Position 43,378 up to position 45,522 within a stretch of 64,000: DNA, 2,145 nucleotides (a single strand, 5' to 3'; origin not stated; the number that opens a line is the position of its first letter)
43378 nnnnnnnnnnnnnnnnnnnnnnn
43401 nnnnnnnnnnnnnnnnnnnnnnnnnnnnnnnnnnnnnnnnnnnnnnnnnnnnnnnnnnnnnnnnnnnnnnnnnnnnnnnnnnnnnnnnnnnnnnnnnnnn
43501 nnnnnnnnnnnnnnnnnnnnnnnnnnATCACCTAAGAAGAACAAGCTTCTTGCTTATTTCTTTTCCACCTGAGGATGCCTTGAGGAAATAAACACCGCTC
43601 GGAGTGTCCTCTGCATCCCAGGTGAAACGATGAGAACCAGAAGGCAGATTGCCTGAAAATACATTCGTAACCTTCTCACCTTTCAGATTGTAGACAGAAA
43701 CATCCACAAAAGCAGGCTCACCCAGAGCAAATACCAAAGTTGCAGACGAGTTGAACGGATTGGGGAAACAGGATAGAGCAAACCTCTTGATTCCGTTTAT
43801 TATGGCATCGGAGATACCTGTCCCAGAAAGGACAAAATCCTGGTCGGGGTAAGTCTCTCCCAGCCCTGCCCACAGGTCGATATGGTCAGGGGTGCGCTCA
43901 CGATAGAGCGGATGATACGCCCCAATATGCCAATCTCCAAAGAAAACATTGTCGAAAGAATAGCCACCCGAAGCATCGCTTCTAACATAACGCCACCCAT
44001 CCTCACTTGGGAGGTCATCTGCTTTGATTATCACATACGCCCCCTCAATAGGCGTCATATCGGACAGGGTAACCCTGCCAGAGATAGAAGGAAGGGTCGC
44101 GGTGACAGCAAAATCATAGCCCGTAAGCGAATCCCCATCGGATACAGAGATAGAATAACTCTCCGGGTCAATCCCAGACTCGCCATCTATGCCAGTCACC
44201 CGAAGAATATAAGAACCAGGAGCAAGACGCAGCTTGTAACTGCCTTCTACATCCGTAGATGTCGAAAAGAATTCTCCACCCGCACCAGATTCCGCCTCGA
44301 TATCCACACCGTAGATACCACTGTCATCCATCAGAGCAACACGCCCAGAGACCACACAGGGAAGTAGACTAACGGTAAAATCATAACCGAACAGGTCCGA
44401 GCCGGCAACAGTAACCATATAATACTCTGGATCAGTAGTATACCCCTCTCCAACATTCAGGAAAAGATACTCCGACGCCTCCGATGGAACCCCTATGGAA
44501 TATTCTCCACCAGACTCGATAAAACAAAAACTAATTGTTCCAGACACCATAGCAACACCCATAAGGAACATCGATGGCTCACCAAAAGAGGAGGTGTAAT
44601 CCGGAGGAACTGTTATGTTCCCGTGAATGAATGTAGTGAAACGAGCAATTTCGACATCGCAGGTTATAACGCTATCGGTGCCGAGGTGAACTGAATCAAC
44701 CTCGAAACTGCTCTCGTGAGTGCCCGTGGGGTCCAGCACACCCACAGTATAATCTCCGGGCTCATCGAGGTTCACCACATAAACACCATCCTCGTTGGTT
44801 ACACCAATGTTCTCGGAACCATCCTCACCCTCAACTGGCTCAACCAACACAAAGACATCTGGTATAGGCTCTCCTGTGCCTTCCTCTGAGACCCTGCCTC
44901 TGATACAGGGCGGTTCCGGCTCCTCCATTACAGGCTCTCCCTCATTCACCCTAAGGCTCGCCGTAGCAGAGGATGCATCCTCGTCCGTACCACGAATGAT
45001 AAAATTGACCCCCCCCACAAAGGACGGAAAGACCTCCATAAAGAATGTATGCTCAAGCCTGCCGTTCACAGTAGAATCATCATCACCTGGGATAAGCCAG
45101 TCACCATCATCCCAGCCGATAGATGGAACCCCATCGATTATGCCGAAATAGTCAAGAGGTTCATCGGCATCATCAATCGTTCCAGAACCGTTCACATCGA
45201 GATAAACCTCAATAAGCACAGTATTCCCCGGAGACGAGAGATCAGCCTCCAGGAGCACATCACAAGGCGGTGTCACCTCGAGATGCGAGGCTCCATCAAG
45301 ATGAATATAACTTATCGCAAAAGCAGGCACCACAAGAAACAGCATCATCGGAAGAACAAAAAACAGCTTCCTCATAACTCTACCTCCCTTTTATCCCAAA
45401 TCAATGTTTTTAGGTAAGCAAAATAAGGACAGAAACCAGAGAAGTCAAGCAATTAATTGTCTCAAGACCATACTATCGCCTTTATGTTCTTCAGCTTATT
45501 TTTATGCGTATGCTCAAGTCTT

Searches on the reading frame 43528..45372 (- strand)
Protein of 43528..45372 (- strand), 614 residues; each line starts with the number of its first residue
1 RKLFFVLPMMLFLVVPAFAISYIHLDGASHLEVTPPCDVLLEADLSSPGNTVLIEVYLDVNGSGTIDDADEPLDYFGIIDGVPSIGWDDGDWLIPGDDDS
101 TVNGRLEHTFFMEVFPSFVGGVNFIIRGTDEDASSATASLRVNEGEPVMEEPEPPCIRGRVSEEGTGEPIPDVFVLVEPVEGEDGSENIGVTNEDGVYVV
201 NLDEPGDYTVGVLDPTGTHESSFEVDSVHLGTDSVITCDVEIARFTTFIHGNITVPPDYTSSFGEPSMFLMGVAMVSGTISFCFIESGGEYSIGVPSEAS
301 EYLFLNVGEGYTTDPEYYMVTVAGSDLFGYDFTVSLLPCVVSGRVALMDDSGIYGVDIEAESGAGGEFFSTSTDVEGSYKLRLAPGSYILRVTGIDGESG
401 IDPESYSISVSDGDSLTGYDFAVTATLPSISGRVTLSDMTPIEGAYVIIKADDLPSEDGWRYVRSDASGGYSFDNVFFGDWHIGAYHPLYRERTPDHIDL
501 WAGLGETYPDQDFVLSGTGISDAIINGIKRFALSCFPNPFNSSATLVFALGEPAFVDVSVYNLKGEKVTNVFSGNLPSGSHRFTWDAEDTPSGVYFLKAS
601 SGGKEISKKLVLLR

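Call 8: search_protein_families(library=pfam, proteins=[window:43528-45372:-], max_evalue=0.01)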
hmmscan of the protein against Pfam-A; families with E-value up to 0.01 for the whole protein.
window:43528-45372:- (614 aa): 5 families
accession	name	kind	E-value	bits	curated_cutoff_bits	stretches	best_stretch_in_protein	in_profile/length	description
PF13620.12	CarboxypepD_reg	-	8.3e-26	90.6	32.3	3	429-504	1-73/82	Carboxypeptidase regulatory-like domain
PF18962.6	Por_Secre_tail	-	4.5e-10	40.1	27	1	536-611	2-74/75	Secretion system C-terminal sorting domain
PF17210.9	SdrD_B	-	1.2e-09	38.8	29.7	1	349-394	20-66/112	SdrD B-like domain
PF13715.12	CarbopepD_reg_2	-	3.2e-09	37.1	32.2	1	157-212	1-50/88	CarboxypepD_reg-like domain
PF13860.13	FlgD_ig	-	2.7e-05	24.5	27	1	548-600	16-74/79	FlgD Ig-like domain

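Call 67: search_protein_families(library=ncbifam, proteins=[window:43528-45372:-], max_evalue=0.01)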
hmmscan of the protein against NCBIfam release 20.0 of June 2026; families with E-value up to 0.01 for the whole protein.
window:43528-45372:- (614 aa): 5 families
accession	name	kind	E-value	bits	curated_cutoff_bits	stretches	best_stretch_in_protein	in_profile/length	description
TIGR04183.1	Por_Secre_tail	domain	4.3e-14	52.2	23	1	536-611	2-70/72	T9SS type A sorting domain-containing protein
TIGR04134.1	lipo_with_rSAM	hypoth_equivalog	1.9e-05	24.7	39.8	0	157-233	42-125/150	radical SAM-associated putative lipoprotein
NF038113.1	T9SSA_dep_M36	equivalog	0.00019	19.7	885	1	526-612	786-868/869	T9SS-dependent M36 family metallopeptidase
NF005176.1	PRK06655.1-1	equivalog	0.00083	19.3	230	0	556-602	99-150/197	flagellar hook assembly protein FlgD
NF052323.1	T9SSA_dep_M6i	equivalog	0.0012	16.8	600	1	536-606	961-1033/1043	T9SS-dependent M6-like inactivated metalloprotease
